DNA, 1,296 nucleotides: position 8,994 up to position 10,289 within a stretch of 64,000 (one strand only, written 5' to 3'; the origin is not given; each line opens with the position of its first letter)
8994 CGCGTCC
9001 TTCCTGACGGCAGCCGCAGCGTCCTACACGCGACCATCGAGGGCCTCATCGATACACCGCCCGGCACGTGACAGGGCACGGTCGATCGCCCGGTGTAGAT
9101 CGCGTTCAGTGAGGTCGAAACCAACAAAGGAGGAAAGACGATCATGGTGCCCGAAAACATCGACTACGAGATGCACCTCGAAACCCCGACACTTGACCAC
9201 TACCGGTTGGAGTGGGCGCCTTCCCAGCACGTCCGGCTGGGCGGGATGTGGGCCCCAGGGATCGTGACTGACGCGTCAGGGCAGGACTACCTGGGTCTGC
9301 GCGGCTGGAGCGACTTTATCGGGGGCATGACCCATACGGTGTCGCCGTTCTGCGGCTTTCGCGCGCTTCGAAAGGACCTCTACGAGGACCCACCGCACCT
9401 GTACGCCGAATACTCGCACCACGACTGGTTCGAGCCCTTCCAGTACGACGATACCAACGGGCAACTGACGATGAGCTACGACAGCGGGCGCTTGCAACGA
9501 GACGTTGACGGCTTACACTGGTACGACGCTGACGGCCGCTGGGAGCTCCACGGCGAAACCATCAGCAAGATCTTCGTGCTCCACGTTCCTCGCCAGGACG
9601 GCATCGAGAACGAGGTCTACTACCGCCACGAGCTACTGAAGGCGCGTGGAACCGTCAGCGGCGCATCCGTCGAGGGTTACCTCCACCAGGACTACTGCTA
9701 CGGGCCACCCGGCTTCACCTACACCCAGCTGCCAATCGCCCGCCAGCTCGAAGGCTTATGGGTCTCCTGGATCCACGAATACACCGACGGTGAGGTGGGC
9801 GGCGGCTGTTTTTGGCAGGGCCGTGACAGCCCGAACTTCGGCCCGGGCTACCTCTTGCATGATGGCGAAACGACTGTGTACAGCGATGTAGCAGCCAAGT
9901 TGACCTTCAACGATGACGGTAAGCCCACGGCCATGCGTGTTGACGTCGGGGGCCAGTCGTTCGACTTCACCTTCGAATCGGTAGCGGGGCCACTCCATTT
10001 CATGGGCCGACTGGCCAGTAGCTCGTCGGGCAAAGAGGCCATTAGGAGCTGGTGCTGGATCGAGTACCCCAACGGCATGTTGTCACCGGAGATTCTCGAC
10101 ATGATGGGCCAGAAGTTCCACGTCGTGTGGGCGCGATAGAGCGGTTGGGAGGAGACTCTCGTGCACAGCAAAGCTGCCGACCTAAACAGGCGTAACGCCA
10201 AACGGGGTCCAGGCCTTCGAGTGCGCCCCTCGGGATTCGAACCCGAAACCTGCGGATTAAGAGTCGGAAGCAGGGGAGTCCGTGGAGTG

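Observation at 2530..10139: Two paralogous modules pairing a signal-less LivJ/AmiC-type binding protein with a DapB-N-like oxidoreductase, one fused into a P450 operon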

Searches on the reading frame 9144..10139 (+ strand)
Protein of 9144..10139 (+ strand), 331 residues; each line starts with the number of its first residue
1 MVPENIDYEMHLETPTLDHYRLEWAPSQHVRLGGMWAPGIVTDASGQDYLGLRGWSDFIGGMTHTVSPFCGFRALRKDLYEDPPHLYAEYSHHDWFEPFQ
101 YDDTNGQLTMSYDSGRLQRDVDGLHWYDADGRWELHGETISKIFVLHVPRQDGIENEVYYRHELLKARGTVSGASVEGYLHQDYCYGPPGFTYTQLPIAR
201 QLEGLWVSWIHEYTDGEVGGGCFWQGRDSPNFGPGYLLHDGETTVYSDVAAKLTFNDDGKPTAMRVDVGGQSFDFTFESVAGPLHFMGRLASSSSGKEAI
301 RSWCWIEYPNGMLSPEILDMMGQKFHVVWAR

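Call 9: search_protein_families(library=pfam, proteins=[window:9144-10139:+], max_evalue=0.01)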
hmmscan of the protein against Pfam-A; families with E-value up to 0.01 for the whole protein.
window:9144-10139:+ (331 aa): 1 family
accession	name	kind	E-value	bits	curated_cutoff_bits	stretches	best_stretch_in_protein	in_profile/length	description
PF23212.2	DUF7064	-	2.8e-08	34.6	24.7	1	206-311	7-113/126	Domain of unknown function (DUF7064)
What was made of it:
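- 9144..10139 (+): AttH-like / DUF7064 all-beta protein, last gene of the module 2 operon. Pfam DUF7064 (call 9).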

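Call 10: search_protein_families(library=ncbifam, proteins=[window:9144-10139:+], max_evalue=0.01)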
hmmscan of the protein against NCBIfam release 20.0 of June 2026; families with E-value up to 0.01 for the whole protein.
window:9144-10139:+ (331 aa): 0 families

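Call 15: search_solved_structures(query=window:9144-10139:+, max_evalue=1)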
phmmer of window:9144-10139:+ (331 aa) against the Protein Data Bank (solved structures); distinct sequences matched with E-value up to 1: 0.

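Call 74: find_homologous_proteins(query=window:9144-10139:+, max_evalue=0.001)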
Query window:9144-10139:+ (331 aa): 186 proteins with E <= 0.001 among 1278 candidates; the best 120 are listed.
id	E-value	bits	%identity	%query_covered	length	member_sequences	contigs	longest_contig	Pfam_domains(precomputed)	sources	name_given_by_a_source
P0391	3.2e-233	791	99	100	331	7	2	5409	PF23212.3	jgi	jgi:hypothetical protein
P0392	1.6e-205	700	87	100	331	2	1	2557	-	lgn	-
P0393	1.5e-200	684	87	97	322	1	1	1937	-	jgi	jgi:hypothetical protein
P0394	7.8e-183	626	79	99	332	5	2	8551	-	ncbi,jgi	jgi:hypothetical protein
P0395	1.9e-179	615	74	100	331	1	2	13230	PF23212.3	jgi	jgi:hypothetical protein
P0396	7.4e-171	586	71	100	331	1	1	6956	PF23212.3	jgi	jgi:hypothetical protein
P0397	1.9e-169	582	71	99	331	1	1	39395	-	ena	-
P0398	7.2e-167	573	72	99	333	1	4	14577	-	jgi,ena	jgi:hypothetical protein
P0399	3.1e-166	571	71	99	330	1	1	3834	-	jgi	jgi:hypothetical protein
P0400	1.2e-165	569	70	100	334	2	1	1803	-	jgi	jgi:hypothetical protein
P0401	1.8e-163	562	68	100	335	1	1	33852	-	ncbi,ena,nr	ncbi:MAG TPA: hypothetical protein VJM33_00090 [Microthrixaceae bacterium]|nr:hypothetical protein [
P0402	4.6e-163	561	70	99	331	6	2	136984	-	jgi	jgi:hypothetical protein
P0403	6.5e-163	560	68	100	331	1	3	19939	-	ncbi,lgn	-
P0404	4.5e-162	557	70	99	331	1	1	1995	-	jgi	jgi:hypothetical protein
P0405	2.5e-161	555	68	100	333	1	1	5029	PF23212.3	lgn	-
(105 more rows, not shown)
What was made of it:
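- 9144..10139 (+): UniRef name "AttH domain-containing protein" for a homolog (call 74).
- On AttH / CrtC / kievitone-hydratase fold: A UniRef homolog is named as an AttH domain protein (call 74).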

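Call 77: search_protein_families(library=pfam, proteins=[window:9144-10139:+], max_evalue=1)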
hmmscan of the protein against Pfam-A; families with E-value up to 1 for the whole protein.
window:9144-10139:+ (331 aa): 1 family
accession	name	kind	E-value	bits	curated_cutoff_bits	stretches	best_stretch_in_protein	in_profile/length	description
PF23212.2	DUF7064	-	2.8e-08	34.6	24.7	1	206-311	7-113/126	Domain of unknown function (DUF7064)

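Call 85: predict_structure(alignment_id=A3)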
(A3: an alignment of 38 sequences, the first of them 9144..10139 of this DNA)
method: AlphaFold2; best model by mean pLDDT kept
length: 331 residues; sequences in the alignment: 38
mean_pLDDT: 92.3   pTM: 0.90
mean pLDDT of the five models: 92.3, 91.8, 89.2, 88.5, 86.6
residues with pLDDT >= 90: 253; 70-90: 70; 50-70: 8; < 50: 0
segments of 3 or more residues with pLDDT < 50: none
pLDDT, mean of each block of 10 residues (from residue 1): 84 96 94 94 96 87 76 92 86 82 96 95 95 97 97 94 98 97 94 90 95 96 89 95 96 95 97 97 93 96 94 86 80 61
secondary structure, 60 per line:
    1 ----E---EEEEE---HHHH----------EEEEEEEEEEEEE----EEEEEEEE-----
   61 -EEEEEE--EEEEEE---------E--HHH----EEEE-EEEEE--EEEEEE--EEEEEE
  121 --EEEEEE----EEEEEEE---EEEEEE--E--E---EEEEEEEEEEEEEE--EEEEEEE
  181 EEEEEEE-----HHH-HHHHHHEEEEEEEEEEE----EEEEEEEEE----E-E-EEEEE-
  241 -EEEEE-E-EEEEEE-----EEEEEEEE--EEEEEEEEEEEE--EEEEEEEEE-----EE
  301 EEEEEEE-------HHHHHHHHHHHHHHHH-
elements in order: E9-13 H17-20 E31-43 E48-55 E62-67 E70-75 E95-98 E100-104 E107-112 E115-120 E123-128 E133-139 E143-148 E158-171 E174-187 H197-202 E203-213 E218-226 E235-239 E242-246 E250-255 E261-268 E271-282 E285-293 E299-307 H315-330
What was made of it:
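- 9144..10139 (+): AF2 pLDDT 92 (call 85).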

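Call 87: fold_search(model_id=the predicted structure, library=pdb)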
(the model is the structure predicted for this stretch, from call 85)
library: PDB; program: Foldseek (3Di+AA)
matches with E <= 10: 1418; with E <= 0.001: 12
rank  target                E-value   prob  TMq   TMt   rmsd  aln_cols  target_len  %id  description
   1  2ich_B                8.4e-09  1.00  0.41  0.41  12.0       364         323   13  CRYSTAL STRUCTURE OF A PUTATIVE ATTH (NE1406) FROM NITROSOMONAS EUROPAEA AT 2.00 A RESOLUTION (released 2006-10-03)
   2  2ich_A                1.6e-08  1.00  0.41  0.42  12.4       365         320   12  CRYSTAL STRUCTURE OF A PUTATIVE ATTH (NE1406) FROM NITROSOMONAS EUROPAEA AT 2.00 A RESOLUTION (released 2006-10-03)
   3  7e22                  3.0e-07  1.00  0.47  0.43  12.2       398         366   11  Crystal structure of two pericyclases catalyzing [4+2] cycloaddition (released 2022-02-09)
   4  7a0q_A                4.8e-07  1.00  0.42  0.43   9.0       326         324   11  Crystal structure of kievitone hydratase from Nectria haematococca (C2 SG) (released 2021-08-18)
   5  7dmn                  4.8e-07  1.00  0.39  0.36  14.3       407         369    9  Crystal structure of two pericyclases catalyzing [4+2] cycloaddition (released 2021-10-06)
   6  7a0t_B                5.9e-07  1.00  0.38  0.38  12.1       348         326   12  Crystal structure of kievitone hydratase from Nectria haematococca (P21 SG) (released 2021-08-18)
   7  7a0t_A                1.2e-06  1.00  0.41  0.41   9.1       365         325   10  Crystal structure of kievitone hydratase from Nectria haematococca (P21 SG) (released 2021-08-18)
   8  7e5t_D                1.6e-06  1.00  0.47  0.43  10.4       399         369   11  Crystal structure of Fsa2 (released 2021-06-30)
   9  6kbc                  1.7e-06  1.00  0.43  0.39   9.9       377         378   11  Crystal structure of CghA with Sch210972 (released 2020-06-24)
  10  7e5t_C                1.8e-06  1.00  0.43  0.39  11.8       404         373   10  Crystal structure of Fsa2 (released 2021-06-30)
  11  7e5t_B                2.5e-06  1.00  0.37  0.33  13.4       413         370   10  Crystal structure of Fsa2 (released 2021-06-30)
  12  7dmo_C                1.8e-04  1.00  0.44  0.40   8.2       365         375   10  Crystal structures of two pericyclases catalyzing [4+2] cycloadditions (released 2021-10-06)
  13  3slt                  2.8e-03  0.18  0.13  0.13  18.4       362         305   10  Pre-cleavage Structure of the Autotransporter EspP - N1023S Mutant (released 2011-11-16)
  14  2o62_B                3.8e-03  0.41  0.19  0.22  13.5       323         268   11  CRYSTAL STRUCTURE OF A PROTEIN WITH UNKNOWN FUNCTION FROM DUF3598 FAMILY (NPUN_R4044) FROM NOSTOC PUNCTIFORME PCC 7310 (released 2007-02-13)
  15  9m7x_B                4.0e-03  0.13  0.12  0.08  26.4       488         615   11  Cryo-EM structure of bacteriophage NF5 C1 RBP (released 2025-12-17)
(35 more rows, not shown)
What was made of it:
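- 9144..10139 (+): Foldseek probability 1.0 to AttH 2ich, kievitone hydratase 7a0q and the Diels-Alderases Fsa2/CghA (call 87).
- The last gene of module 2 has an AttH/hydratase fold (call 87).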
